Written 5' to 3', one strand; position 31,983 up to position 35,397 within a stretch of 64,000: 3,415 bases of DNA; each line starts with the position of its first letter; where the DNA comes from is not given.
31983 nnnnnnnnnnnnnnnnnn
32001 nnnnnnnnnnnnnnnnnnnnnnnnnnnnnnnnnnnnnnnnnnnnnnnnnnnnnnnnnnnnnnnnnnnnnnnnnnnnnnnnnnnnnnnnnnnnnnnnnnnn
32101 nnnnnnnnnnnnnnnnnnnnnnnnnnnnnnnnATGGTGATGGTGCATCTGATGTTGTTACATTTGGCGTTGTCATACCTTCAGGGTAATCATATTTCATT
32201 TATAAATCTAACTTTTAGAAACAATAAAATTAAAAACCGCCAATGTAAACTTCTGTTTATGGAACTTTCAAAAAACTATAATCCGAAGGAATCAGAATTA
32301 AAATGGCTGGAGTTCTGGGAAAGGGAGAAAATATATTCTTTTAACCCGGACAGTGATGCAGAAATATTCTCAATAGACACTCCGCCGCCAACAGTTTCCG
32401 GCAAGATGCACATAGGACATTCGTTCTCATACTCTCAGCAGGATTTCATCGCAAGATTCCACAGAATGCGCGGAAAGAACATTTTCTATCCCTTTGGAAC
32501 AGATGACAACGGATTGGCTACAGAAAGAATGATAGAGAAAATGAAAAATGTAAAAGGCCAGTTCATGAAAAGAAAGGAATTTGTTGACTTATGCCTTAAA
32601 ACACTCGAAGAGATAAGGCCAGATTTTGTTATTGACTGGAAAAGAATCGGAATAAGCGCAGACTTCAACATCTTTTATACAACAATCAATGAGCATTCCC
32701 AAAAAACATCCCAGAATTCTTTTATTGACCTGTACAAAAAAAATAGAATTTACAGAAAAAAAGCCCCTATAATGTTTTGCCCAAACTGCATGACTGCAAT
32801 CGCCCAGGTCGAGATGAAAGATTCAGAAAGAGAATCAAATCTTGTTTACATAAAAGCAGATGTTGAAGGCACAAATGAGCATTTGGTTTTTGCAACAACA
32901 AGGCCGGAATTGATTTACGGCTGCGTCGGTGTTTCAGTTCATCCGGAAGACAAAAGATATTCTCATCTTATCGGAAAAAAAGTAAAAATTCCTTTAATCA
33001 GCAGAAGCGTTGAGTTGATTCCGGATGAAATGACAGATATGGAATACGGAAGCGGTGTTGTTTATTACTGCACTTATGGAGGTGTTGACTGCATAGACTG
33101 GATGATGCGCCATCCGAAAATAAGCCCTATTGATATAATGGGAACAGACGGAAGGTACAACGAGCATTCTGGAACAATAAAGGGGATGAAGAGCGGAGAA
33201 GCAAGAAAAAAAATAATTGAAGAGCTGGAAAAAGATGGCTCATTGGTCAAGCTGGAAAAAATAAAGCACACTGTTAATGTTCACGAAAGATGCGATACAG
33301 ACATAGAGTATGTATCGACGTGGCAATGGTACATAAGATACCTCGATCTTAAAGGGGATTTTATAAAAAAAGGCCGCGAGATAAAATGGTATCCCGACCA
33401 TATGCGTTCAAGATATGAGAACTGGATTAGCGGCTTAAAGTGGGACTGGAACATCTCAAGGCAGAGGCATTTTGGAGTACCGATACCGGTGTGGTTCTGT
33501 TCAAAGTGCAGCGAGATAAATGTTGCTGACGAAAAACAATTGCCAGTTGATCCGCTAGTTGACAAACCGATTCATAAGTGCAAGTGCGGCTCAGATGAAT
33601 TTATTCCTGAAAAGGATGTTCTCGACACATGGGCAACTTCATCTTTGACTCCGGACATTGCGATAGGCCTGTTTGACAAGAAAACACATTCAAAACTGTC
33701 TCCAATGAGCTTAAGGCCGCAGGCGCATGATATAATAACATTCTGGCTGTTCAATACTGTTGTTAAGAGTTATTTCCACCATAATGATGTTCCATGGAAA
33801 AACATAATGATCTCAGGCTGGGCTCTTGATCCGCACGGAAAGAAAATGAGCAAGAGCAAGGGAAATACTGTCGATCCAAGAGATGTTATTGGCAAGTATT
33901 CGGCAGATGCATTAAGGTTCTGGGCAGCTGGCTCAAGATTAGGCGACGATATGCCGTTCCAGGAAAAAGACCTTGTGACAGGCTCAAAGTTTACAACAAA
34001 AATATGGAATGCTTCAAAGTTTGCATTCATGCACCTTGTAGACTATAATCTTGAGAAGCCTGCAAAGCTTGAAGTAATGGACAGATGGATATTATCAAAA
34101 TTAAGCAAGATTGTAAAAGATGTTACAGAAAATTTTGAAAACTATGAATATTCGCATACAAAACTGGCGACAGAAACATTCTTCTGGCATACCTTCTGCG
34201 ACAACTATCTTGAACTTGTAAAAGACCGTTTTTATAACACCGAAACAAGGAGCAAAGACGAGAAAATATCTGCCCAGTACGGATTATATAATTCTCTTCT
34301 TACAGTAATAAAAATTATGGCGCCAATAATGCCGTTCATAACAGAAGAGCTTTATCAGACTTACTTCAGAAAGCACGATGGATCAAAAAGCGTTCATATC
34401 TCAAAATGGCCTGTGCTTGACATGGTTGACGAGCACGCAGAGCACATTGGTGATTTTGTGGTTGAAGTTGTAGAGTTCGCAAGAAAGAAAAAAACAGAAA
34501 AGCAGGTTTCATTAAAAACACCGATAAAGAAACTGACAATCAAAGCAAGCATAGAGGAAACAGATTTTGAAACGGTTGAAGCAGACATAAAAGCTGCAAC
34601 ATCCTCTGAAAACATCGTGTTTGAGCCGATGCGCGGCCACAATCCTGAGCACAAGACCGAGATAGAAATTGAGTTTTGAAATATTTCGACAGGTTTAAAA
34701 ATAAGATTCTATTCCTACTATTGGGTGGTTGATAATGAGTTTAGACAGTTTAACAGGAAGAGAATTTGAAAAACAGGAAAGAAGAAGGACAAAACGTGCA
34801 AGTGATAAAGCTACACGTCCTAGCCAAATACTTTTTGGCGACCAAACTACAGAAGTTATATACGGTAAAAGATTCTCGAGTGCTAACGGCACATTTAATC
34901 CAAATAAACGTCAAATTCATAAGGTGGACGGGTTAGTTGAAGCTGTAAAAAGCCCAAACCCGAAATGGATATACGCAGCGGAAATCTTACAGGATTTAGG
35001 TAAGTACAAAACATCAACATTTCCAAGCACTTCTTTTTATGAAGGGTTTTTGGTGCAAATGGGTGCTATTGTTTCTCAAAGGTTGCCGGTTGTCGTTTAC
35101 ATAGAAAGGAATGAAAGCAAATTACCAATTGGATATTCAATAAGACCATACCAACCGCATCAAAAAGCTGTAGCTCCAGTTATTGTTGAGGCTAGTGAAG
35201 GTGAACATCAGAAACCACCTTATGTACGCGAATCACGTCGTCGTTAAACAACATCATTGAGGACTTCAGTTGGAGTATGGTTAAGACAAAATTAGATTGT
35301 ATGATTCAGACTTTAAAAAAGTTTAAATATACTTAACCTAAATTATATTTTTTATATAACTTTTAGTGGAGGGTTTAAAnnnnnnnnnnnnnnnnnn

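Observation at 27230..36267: Small ORFs with Shine-Dalgarno motifs and CGT-type codon usage wedged between leaderless housekeeping genes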

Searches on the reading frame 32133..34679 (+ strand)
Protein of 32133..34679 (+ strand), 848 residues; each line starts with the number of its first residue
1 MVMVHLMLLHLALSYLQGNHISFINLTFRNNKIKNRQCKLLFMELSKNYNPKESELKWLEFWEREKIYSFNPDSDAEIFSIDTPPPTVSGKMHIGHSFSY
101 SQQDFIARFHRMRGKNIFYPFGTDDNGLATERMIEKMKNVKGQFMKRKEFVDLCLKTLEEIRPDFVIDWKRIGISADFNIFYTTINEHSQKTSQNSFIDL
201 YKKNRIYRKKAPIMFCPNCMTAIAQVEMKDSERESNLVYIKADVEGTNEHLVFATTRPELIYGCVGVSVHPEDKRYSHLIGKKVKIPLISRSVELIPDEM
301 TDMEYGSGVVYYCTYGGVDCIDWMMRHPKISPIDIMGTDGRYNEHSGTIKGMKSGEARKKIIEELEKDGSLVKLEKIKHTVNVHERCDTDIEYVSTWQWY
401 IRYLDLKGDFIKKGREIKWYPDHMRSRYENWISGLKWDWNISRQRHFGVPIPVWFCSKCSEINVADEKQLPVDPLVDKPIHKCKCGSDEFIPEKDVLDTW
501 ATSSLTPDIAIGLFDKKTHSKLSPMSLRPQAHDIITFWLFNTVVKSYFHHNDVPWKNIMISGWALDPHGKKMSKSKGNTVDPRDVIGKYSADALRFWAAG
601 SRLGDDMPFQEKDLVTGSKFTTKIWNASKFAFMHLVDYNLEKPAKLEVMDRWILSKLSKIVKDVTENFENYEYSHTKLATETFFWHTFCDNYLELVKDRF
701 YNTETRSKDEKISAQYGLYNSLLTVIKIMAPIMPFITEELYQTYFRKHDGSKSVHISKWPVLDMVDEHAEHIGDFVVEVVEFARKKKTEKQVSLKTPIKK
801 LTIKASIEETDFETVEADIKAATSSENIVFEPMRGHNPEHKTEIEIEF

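Call 5: search_protein_families(library=pfam, max_evalue=0.001, proteins=[window:32133-34679:+])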
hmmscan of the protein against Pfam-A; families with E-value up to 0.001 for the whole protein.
window:32133-34679:+ (848 aa): 5 families
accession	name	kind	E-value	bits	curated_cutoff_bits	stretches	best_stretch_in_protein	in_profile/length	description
PF00133.28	tRNA-synt_1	-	4.9e-86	289.5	22.7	1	57-608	1-412/414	tRNA synthetases class I (I, L, M and V)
PF08264.19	Anticodon_1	-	8.3e-38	130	25.1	1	650-800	1-146/148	Anticodon-binding domain of tRNA ligase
PF09334.17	tRNA-synt_1g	-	9.8e-24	84.3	20.1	2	81-224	3-131/391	tRNA synthetases class I (M)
PF01406.26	tRNA-synt_1e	-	9.7e-06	25.6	27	0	552-615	234-297/301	tRNA synthetases class I (C) catalytic domain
PF20097.4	DUF6487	-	4.1e-05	24.4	24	0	410-462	12-61/67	Domain of unknown function (DUF6487)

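Call 12: find_related_loci(query=window:32259-34679:+, collection=genome_contigs, flank=10000)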
Query window:32259-34679:+ (806 aa) in genome_contigs; peptide patterns used: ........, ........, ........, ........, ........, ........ (x = any residue, [..] = any of these).
88 stretches matched a pattern; 58 encode a relative of the query (tblastn E <= 1e-3); 58 distinct loci.
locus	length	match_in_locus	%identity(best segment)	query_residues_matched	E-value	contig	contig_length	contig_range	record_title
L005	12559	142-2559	78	1-806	0e+0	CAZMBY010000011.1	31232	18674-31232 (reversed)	MAG TPA_asm: uncultured Methanosarcinales archaeon isolate binchicken_co125_1124 genome assembly, contig: NODE_2849_leng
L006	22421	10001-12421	75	1-806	0e+0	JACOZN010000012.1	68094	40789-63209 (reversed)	MAG: Candidatus Woesearchaeota archaeon isolate NC_groundwater_206_Ag_S-0.1um_41_17 S4_GD2017_2_S1_scaffold_560, whole g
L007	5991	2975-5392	74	1-806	0e+0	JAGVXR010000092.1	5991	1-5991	Candidatus Woesearchaeota archaeon isolate RIFCSPHIGHO2_01_FULL_38_11 rifcsphigho2_01_scaffold_98212, whole genome shotg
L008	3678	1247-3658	72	1-806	0e+0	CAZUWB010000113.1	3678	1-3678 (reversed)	MAG TPA_asm: uncultured Methanosarcinales archaeon isolate binchicken_co125_976 genome assembly, contig: NODE_50268_leng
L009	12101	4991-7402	71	1-806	0e+0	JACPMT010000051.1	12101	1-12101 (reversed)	MAG: Candidatus Woesearchaeota archaeon isolate NC_groundwater_556_Ag_S-0.1um_39_10 S35_SO-1_scaffold_374699, whole geno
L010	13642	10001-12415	72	1-806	0e+0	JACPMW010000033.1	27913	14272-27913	MAG: Candidatus Woesearchaeota archaeon isolate NC_groundwater_559_Ag_S-0.1um_40_64 S35_SO-1_scaffold_97956, whole genom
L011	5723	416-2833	73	1-806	0e+0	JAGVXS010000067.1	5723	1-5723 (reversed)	Candidatus Woesearchaeota archaeon isolate RIFCSPHIGHO2_02_FULL_40_54 rifcsphigho2_02_scaffold_36237, whole genome shotg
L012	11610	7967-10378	71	1-806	0e+0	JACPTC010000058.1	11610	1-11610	MAG: Candidatus Woesearchaeota archaeon isolate NC_groundwater_722_Ag_S-0.2um_37_15 S36_SO-2_scaffold_580141, whole geno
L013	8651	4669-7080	70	1-806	0e+0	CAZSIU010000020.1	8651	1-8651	MAG TPA_asm: uncultured Methanosarcinales archaeon isolate SRP178908_co1_292 genome assembly, contig: NODE_6393_length_8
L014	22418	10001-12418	72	1-806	0e+0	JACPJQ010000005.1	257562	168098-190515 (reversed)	MAG: Candidatus Woesearchaeota archaeon isolate NC_groundwater_472_Ag_B-0.1um_38_40 S34_3B_scaffold_275673, whole genome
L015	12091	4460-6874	72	1-806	0e+0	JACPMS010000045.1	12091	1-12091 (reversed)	MAG: Candidatus Woesearchaeota archaeon isolate NC_groundwater_555_Ag_S-0.1um_38_11 S35_SO-1_scaffold_248410, whole geno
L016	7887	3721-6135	71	1-806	0e+0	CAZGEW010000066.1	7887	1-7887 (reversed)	MAG TPA_asm: uncultured Methanosarcinales archaeon isolate binchicken_co144_1089 genome assembly, contig: NODE_19079_len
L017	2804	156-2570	72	1-806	0e+0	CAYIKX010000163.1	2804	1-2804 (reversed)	MAG TPA_asm: uncultured Methanosarcinales archaeon isolate ERP119705_co20_50 genome assembly, contig: NODE_66819_length_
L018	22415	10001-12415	70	1-806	0e+0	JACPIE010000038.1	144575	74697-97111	MAG: Candidatus Woesearchaeota archaeon isolate NC_groundwater_432_Ag_B-0.1um_40_22 GD18-4_B1_scaffold_2143458, whole ge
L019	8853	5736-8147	70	1-805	0e+0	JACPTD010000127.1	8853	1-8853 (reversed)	MAG: Candidatus Woesearchaeota archaeon isolate NC_groundwater_723_Ag_S-0.2um_38_8 S36_SO-2_scaffold_694489, whole genom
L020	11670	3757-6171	71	1-806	0e+0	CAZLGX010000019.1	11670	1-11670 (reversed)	MAG TPA_asm: uncultured Methanosarcinales archaeon isolate SRP269290_co3_950 genome assembly, contig: NODE_6777_length_1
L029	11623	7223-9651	78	1-806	0e+0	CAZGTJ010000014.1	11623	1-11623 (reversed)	MAG TPA_asm: uncultured Methanosarcinales archaeon isolate binchicken_co125_225 genome assembly, contig: NODE_11306_leng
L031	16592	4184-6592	72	1-805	0e+0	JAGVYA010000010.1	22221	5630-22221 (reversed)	Candidatus Woesearchaeota archaeon isolate RIFCSPLOWO2_01_FULL_35_20 rifcsplowo2_01_scaffold_15483, whole genome shotgun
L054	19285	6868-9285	69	1-806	0e+0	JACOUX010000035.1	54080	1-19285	MAG: Candidatus Woesearchaeota archaeon isolate NC_groundwater_84_Ag_S-0.1um_40_33 S35_SO-1_scaffold_198310, whole genom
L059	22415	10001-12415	73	1-806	0e+0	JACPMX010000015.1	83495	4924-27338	MAG: Candidatus Woesearchaeota archaeon isolate NC_groundwater_560_Ag_S-0.1um_42_26 S35_SO-1_scaffold_526079, whole geno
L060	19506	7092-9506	72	1-806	0e+0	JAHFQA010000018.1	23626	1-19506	MAG: Candidatus Woesearchaeota archaeon isolate nzgw54 NODE_596_length_23627_cov_5.556369, whole genome shotgun sequence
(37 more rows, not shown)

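Call 18: search_protein_families(library=pfam, max_evalue=0.05, proteins=[L005:2618-3583:+, L016:6170-7210:+, L018:12463-13536:+, L029:9983-11206:+, L031:6663-7628:+, L059:12474-13448:+, L009:7454-8242:+, L054:9354-10055:+, L060:9557-10249:+, L013:7231-7932:+])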
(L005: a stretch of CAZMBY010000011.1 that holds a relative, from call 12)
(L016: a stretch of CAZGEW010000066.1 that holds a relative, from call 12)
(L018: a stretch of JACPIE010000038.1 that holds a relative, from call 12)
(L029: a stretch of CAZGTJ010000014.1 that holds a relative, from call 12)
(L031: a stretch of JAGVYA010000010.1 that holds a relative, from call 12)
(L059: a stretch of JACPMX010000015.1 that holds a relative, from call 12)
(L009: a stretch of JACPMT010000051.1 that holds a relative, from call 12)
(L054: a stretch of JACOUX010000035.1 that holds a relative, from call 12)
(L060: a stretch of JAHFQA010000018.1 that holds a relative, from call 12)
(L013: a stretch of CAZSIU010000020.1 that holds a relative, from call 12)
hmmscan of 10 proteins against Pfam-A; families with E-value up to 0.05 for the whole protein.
L005:2618-3583:+ (321 aa): 0 families

L016:6170-7210:+ (346 aa): 0 families

L018:12463-13536:+ (357 aa): 0 families

L029:9983-11206:+ (407 aa): 0 families

L031:6663-7628:+ (321 aa): 0 families

L059:12474-13448:+ (324 aa): 0 families

L009:7454-8242:+ (262 aa): 0 families

L054:9354-10055:+ (233 aa): 0 families

L060:9557-10249:+ (230 aa): 0 families

L013:7231-7932:+ (233 aa): 1 family
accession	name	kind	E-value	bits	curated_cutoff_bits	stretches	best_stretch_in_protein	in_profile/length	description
PF21707.3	ABC_AB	-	0.036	14.7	27.5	0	174-216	56-96/100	Emaravirus ABC_AB protein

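Call 24: search_protein_families(library=phrogs, max_evalue=0.1, proteins=[L005:2618-3583:+, L016:6170-7210:+, L020:6788-7063:-])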
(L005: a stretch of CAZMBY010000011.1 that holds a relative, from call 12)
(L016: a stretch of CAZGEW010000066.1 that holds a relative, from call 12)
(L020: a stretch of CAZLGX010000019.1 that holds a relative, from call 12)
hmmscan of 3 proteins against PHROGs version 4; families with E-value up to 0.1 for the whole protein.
L005:2618-3583:+ (321 aa): 0 families

L016:6170-7210:+ (346 aa): 0 families

L020:6788-7063:- (91 aa): 0 families

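Call 25: search_protein_families(library=ncbifam, max_evalue=0.1, proteins=[L005:2618-3583:+, L016:6170-7210:+, L020:6788-7063:-])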
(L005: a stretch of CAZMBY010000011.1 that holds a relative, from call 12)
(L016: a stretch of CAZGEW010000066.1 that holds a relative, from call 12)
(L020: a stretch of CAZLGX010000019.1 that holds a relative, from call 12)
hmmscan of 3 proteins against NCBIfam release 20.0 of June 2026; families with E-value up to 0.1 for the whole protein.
L005:2618-3583:+ (321 aa): 1 family
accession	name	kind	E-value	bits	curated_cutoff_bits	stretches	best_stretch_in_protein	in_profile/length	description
NF005099.0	PRK06529.1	equivalog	0.068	11.9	505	0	16-67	41-90/484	amidase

L016:6170-7210:+ (346 aa): 0 families

L020:6788-7063:- (91 aa): 0 families

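Call 26: search_protein_families(library=padloc, max_evalue=0.1, proteins=[L005:2618-3583:+, L016:6170-7210:+, L020:6788-7063:-])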
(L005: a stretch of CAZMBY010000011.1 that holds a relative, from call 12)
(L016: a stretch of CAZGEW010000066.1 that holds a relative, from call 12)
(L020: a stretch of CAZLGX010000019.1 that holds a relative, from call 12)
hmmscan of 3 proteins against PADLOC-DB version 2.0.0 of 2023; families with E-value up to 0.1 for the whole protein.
L005:2618-3583:+ (321 aa): 0 families

L016:6170-7210:+ (346 aa): 0 families

L020:6788-7063:- (91 aa): 0 families

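Call 54: search_protein_families(library=pfam, alignment_id=A4, max_evalue=0.001)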
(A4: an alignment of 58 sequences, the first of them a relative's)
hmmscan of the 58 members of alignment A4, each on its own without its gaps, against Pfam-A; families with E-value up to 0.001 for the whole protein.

A. member 1, L005:4945-5586:- (213 aa): 2 families
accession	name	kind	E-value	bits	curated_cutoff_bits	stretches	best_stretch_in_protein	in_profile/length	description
PF00132.30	Hexapep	-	5.8e-14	51.5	27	2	124-158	1-35/36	Bacterial transferase hexapeptide (six repeats)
PF14602.12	Hexapep_2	-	6.9e-05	22.9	27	1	126-157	3-32/34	Hexapeptide repeat of succinyl-transferase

B. families by the number of members that match (of 58 scanned): 31 families (the first 25 are shown)
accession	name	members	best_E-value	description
PF03352.18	Adenine_glyco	2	2e-84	Methyladenine glycosylase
PF00132.30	Hexapep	2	4.6e-14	Bacterial transferase hexapeptide (six repeats)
PF01464.25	SLT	2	7.4e-12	Transglycosylase SLT domain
PF14602.12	Hexapep_2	2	6.9e-05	Hexapeptide repeat of succinyl-transferase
PF03161.18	LAGLIDADG_2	2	0.00027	LAGLIDADG DNA endonuclease family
PF01063.24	Aminotran_4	1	9.3e-54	Amino-transferase class IV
PF00815.25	Histidinol_dh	1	1.2e-41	Histidinol dehydrogenase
PF01177.27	Asp_Glu_race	1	6.7e-26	Asp/Glu/Hydantoin racemase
PF03350.21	UPF0114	1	2e-25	Uncharacterized protein family, UPF0114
PF01634.23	HisG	1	1.6e-20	ATP phosphoribosyltransferase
PF13649.12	Methyltransf_25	1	4.5e-15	Methyltransferase domain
PF02498.22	Bro-N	1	8.4e-12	BRO family, N-terminal domain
PF08241.18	Methyltransf_11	1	4.6e-11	Methyltransferase domain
PF09622.15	DUF2391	1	5.2e-11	Putative integral membrane protein (DUF2391)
PF01850.27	PIN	1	4.7e-10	PIN domain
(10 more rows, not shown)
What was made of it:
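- Variable gaps in relatives also hold PIN, HEPN/NTP-transferase, BRO-N and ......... genes (call 54).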

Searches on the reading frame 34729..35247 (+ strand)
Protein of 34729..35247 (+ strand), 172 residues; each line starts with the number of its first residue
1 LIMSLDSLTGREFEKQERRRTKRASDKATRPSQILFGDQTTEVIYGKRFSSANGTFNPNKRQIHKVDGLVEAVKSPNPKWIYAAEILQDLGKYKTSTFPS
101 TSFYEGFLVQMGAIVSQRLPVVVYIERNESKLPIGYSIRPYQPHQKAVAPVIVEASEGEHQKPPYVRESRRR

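Call 4: search_protein_families(library=pfam, max_evalue=0.1, proteins=[window:34729-35247:+])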
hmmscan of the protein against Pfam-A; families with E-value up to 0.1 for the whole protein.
window:34729-35247:+ (172 aa): 0 families

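Call 24: search_protein_families(library=phrogs, max_evalue=0.1, proteins=[window:34735-35247:+])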
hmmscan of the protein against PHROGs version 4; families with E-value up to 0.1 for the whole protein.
window:34735-35247:+ (170 aa): 0 families

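Call 25: search_protein_families(library=ncbifam, max_evalue=0.1, proteins=[window:34735-35247:+])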
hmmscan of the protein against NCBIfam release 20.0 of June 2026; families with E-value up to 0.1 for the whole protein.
window:34735-35247:+ (170 aa): 0 families

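Call 26: search_protein_families(library=padloc, max_evalue=0.1, proteins=[window:34735-35247:+])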
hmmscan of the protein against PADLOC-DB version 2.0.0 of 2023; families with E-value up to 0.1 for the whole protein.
window:34735-35247:+ (170 aa): 1 family
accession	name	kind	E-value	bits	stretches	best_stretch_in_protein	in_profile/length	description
PDLC00243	LmuA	-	0.064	10.8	1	61-125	240-302/361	DUF4297 domain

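Call 32: find_homologous_proteins(query=A1, max_evalue=0.001)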
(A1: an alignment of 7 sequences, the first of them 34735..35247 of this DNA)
Query A1 (7 sequences) (170 aa, profile of the alignment): 2 proteins with E <= 0.001 among 8000 candidates.
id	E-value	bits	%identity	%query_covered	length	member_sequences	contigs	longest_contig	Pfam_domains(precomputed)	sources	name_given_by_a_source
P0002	1.4e-41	161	100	100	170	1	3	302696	-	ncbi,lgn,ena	ncbi:MAG: hypothetical protein AABX00_05930 [Nanoarchaeota archaeon]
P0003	3.0e-41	160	26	48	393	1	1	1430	-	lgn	-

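Call 47: search_solved_structures(query=A1, max_evalue=10)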
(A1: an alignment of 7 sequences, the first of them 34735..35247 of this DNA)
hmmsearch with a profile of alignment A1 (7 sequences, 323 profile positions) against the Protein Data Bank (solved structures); distinct sequences matched with E-value up to 10: 0.
